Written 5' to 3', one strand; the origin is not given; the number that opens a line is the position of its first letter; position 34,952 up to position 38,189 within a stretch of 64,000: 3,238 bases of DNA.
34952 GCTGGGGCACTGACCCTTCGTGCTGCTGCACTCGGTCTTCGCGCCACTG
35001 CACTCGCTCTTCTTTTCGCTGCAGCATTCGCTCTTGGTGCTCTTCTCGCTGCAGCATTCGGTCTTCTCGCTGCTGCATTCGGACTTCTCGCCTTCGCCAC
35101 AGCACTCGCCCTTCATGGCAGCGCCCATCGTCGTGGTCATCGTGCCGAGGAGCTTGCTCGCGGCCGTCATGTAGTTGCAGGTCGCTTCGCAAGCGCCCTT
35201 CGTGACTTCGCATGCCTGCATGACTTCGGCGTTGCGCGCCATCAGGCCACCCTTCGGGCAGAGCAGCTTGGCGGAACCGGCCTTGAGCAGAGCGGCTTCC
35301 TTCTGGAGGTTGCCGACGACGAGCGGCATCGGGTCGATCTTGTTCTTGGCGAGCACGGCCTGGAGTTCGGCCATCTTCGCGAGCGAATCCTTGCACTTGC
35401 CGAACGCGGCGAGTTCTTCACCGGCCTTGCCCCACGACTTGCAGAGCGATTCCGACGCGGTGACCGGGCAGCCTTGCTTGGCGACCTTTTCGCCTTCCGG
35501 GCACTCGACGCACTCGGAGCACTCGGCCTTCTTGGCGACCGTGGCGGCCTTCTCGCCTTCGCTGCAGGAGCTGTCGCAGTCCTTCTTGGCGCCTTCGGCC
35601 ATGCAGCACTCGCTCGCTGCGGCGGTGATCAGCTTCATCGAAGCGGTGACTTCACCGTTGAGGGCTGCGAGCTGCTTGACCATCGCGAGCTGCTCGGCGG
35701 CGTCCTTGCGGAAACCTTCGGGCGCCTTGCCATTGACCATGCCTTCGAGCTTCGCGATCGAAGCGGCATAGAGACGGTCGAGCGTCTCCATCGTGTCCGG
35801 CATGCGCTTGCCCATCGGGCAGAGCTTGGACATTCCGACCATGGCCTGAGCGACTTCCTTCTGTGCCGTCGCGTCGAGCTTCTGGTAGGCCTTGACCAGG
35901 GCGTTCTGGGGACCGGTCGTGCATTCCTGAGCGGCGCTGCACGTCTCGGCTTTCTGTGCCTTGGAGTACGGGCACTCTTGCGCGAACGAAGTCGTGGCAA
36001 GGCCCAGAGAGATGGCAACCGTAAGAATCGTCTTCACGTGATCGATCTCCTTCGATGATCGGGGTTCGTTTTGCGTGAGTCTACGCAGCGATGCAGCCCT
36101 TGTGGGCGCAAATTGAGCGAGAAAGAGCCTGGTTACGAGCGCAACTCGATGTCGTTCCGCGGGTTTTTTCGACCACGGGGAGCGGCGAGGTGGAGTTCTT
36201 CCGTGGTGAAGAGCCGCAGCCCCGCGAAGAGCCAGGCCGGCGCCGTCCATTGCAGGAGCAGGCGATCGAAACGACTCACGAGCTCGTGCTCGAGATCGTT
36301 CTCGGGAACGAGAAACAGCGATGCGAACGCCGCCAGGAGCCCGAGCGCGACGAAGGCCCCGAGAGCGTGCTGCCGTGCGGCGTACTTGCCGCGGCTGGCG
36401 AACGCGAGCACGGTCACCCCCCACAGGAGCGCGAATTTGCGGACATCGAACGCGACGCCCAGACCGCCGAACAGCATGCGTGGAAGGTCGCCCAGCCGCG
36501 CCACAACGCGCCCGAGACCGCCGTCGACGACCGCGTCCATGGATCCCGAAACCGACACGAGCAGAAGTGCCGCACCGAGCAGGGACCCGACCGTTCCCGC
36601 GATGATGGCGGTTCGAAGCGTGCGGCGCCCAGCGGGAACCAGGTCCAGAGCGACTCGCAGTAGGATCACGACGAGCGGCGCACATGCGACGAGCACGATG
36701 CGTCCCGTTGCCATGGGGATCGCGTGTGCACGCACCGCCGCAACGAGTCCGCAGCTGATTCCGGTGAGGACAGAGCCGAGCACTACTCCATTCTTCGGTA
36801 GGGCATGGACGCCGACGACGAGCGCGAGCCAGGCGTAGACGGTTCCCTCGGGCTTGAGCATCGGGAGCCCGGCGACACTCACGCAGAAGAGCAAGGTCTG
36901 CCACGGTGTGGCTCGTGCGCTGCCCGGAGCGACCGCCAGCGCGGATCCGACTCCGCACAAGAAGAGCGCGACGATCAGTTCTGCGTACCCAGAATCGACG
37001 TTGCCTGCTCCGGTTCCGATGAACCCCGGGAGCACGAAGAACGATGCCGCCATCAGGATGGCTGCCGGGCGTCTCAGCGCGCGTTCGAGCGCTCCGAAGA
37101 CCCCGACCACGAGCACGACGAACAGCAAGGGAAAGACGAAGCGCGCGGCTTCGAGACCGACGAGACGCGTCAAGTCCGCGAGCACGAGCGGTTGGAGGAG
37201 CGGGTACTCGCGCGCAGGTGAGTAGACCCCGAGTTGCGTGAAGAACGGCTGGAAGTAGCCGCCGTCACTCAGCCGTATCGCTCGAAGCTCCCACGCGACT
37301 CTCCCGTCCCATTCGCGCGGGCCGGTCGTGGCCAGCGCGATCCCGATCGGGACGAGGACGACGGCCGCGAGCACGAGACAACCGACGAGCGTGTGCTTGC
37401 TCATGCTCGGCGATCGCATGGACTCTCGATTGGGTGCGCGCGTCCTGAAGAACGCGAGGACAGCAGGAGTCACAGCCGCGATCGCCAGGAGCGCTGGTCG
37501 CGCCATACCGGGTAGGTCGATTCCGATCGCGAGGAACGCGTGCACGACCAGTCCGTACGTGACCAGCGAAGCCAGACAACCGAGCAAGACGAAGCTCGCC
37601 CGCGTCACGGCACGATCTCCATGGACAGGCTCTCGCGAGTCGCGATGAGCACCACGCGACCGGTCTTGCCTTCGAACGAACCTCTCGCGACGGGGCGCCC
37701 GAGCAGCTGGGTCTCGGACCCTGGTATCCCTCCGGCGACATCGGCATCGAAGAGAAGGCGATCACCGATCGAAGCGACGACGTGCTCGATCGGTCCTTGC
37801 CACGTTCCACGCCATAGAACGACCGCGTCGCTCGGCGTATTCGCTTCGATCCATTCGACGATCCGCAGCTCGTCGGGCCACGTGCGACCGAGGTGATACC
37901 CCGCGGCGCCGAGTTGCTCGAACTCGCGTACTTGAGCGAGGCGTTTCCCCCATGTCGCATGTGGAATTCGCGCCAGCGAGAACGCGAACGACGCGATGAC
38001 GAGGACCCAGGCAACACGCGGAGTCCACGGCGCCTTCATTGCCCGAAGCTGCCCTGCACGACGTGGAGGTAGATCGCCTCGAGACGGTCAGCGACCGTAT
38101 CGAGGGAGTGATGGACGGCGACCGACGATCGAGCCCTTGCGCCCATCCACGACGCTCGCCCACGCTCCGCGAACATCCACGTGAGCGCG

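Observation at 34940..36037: Secreted, helical, extremely Cys-rich protein (about 34 Cys) with metallothionein-like ECCSEK tail: candidate periplasmic metal storage or buffering protein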

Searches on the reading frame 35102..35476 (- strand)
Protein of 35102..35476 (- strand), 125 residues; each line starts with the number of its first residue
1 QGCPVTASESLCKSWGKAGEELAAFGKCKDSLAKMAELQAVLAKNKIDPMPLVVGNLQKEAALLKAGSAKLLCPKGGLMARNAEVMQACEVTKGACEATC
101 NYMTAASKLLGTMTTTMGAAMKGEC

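Call 68: search_solved_structures(query=A7, max_evalue=10)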
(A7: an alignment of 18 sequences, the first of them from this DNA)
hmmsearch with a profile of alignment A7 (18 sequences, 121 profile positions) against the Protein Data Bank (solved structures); distinct sequences matched with E-value up to 10: 8.
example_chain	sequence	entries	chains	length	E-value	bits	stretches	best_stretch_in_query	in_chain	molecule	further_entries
8t8k_A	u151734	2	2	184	0.19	15.2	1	6-50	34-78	DUF507 family protein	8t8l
9qdr_A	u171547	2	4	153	0.31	14.5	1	17-65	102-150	MarR family transcriptional regulator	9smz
8x7x_C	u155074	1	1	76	0.41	14.1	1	4-53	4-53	HR1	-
5oi7_A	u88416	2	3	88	0.61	13.6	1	13-86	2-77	Centrosomal protein of 85 kDa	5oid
6dd8_A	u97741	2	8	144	1.7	12.2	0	8-51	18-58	Synaptonemal complex protein 3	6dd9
9cpc_2I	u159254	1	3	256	4.1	10.9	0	20-45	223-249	Enkurin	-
7rro_h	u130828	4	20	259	5.5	10.5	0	11-45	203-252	Enkurin, TRPC channel interacting protein | Enkurin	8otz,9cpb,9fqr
5j0l_A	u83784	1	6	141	7.7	10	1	3-61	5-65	designed protein 3L6HC2_2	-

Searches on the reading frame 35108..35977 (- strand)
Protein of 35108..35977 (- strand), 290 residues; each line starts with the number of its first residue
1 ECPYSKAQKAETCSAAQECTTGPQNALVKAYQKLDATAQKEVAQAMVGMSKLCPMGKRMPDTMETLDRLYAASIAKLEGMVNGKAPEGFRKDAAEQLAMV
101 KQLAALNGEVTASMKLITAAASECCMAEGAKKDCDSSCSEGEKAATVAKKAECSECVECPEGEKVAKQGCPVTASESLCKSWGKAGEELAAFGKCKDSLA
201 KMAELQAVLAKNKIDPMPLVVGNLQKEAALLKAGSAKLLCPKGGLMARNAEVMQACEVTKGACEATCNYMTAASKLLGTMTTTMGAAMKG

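Call 22: search_protein_representatives(alignment_id=A2)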
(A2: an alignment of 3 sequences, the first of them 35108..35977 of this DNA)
Query: 3 sequences, 290 profile positions. Proteins with E-value up to 0.001 (for the whole library): 20; up to 1e-10: 15; up to 1e-30: 8. The best 20 are listed.
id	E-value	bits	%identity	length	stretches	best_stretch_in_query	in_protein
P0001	1.7e-153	526.9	-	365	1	1-290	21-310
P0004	1.8e-51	192.0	-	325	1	1-287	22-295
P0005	8.9e-48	179.9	-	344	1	7-280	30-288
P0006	3.4e-46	174.7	-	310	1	18-285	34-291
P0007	2.1e-42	162.2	-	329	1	14-285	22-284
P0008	3.6e-39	151.6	-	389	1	9-289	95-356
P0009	2.2e-36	142.4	-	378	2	11-280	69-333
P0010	7.5e-32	127.6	-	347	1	1-287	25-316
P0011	4.0e-26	108.8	-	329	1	11-285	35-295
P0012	3.1e-25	105.9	-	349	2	15-280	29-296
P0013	9.7e-25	104.2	-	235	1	1-151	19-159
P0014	7.0e-21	91.6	-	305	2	158-280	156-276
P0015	1.0e-18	84.5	-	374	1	2-280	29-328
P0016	6.7e-14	68.7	-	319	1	29-280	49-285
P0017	1.7e-11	60.8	-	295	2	38-197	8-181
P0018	3.6e-10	56.4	-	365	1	2-240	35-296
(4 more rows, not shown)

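Call 32: find_encoding_contigs(protein=P0004, flank=10000, max_places=2)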
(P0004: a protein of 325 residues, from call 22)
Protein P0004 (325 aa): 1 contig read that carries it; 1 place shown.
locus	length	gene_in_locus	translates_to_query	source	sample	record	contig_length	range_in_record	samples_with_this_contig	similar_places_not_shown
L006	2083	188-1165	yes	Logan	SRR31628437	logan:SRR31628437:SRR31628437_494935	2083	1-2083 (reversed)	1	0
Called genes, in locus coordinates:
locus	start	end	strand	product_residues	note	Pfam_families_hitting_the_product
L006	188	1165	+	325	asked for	-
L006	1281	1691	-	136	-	-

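Call 35: find_encoding_contigs(protein=P0015, flank=8000, max_places=2)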
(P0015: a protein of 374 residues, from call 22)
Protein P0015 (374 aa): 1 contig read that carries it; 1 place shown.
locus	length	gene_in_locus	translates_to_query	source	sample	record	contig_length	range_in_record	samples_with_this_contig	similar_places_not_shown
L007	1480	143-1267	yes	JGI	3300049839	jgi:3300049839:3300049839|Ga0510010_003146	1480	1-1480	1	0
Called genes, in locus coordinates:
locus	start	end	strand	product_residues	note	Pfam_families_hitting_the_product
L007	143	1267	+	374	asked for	-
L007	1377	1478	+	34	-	?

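Call 36: find_encoding_contigs(protein=P0012, flank=8000, max_places=2)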
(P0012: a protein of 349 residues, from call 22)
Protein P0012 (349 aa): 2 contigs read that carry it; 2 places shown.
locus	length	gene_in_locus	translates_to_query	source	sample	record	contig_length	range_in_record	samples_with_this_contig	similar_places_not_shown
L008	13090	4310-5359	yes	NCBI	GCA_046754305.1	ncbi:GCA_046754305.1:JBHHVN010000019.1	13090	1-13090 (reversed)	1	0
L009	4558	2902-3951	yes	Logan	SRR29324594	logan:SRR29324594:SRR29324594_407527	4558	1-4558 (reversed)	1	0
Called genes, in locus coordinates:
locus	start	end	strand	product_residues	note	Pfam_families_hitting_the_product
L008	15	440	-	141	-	PF04241:DUF423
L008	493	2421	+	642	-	PF02784:Orn_Arg_deC_N, PF17810:Arg_decarb_HB, PF17944:Arg_decarbox_C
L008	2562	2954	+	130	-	-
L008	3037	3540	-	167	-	-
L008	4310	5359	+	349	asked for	-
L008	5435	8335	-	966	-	PF02347:GDC-P, PF21478:GcvP2_C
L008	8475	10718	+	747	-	PF01494:FAD_binding_3, PF00724:Oxidored_FMN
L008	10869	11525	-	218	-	PF01965:DJ-1_PfpI (weak)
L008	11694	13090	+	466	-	?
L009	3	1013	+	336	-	?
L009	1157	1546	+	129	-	-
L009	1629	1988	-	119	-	PF00578:AhpC-TSA, PF08534:Redoxin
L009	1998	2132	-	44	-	PF00578:AhpC-TSA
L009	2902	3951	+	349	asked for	-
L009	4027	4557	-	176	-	?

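Call 37: find_encoding_contigs(protein=P0018, flank=8000, max_places=2)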
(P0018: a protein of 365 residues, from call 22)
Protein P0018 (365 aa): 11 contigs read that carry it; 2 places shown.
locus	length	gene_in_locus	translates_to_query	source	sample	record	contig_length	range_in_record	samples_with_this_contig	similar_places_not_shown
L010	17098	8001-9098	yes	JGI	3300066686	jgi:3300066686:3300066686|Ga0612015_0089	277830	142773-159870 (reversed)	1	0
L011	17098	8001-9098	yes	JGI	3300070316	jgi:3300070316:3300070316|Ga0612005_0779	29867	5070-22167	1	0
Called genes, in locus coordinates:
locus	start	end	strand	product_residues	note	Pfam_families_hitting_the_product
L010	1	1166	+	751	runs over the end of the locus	PF01315:Ald_Xan_dh_C, PF02738:MoCoBD_1, PF20256:MoCoBD_2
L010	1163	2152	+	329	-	PF00941:FAD_binding_5, PF03450:CO_deh_flav_C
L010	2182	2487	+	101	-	-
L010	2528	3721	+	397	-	PF00144:Beta-lactamase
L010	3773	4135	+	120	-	PF05899:Cupin_3 (weak), PF07883:Cupin_2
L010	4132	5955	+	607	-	-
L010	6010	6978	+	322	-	-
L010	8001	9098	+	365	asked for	-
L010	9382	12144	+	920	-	PF01627:Hpt, PF02895:H-kinase_dim, PF02518:HATPase_c, PF01584:CheW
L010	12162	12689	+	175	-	PF01584:CheW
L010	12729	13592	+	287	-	PF01739:CheR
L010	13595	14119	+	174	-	PF03975:CheD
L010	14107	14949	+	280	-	PF08668:HDOD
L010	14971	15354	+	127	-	PF00072:Response_reg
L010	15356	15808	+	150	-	PF13690:CheX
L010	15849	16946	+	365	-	PF00072:Response_reg, PF01339:CheB_methylest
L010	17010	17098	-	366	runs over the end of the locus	PF00005:ABC_tran, PF03459:TOBE (faint)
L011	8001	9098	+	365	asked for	-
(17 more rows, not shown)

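Call 70: search_protein_families(library=pfam, proteins=[L008:3037-3396:-, L010:6010-6978:+], max_evalue=0.001)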
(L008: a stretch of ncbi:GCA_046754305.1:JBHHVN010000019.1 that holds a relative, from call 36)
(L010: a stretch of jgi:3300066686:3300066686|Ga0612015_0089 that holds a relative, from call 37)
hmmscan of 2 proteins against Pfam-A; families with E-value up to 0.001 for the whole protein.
L008:3037-3396:- (119 aa): 2 families
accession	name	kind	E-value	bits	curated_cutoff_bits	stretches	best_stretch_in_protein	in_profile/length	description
PF00578.27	AhpC-TSA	-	2.5e-17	63.4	26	1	1-82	45-123/124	AhpC/TSA family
PF08534.16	Redoxin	-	3.9e-08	33.7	26.6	1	16-89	63-137/148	Redoxin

L010:6010-6978:+ (322 aa): 1 family
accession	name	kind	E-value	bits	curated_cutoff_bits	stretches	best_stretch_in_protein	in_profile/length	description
PF13349.12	DUF4097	-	4.7e-05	23.3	22.9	1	134-241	99-208/247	Toastrack DUF4097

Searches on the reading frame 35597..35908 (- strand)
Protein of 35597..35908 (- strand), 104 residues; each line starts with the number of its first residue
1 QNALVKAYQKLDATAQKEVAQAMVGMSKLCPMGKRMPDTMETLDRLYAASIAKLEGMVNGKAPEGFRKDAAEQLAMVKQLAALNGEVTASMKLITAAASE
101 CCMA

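Call 67: search_solved_structures(query=A6, max_evalue=10)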
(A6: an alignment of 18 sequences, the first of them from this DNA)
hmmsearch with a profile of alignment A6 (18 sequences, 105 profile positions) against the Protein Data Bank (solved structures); distinct sequences matched with E-value up to 10: 8.
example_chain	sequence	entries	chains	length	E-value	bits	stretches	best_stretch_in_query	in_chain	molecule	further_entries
6n7m_A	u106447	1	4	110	0.36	14.4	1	47-99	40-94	Hypothetical Protein CD630_05490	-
6k6b_B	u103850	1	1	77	1.1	12.9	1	27-87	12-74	Protein A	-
3dv9_A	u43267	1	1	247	1.3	12.6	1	13-51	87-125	beta-phosphoglucomutase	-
1m1j_A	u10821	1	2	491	1.4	12.5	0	28-63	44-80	Fibrinogen alpha subunit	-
7dgu_A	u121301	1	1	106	2.8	11.5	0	45-82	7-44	de novo designed protein H4A1R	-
6n1l_A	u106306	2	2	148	3.5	11.2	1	42-99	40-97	Fibronectin-binding protein BBK32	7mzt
1eh1_A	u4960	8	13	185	5.1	10.7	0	48-80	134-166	RIBOSOME RECYCLING FACTOR | Ribosome-recycling factor | 50S ribosomal protein RRF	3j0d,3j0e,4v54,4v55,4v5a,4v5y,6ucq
8gjg_A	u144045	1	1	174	6.3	10.4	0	39-97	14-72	gluc_A04_0005 Binder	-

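Call 80: find_homologous_proteins(query=A6, max_evalue=0.01)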
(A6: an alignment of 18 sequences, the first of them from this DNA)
Query A6 (18 sequences): 2014 candidates shared short words with the query, none scored E <= 0.01.

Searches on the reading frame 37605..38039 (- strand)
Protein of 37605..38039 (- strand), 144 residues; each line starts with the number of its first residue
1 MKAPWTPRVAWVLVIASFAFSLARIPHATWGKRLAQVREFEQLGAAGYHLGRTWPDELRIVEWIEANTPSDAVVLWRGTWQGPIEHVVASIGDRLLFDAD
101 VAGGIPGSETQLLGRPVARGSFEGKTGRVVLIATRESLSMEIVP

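Call 18: search_protein_families(library=pfam, proteins=[window:37605-38039:-], max_evalue=0.01)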
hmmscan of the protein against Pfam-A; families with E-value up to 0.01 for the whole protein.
window:37605-38039:- (144 aa): 1 family
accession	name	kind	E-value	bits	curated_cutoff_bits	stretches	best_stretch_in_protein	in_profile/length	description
PF20604.3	DUF6798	-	0.0014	18.8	26.9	1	56-78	2-24/61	Domain of unknown function (DUF6798)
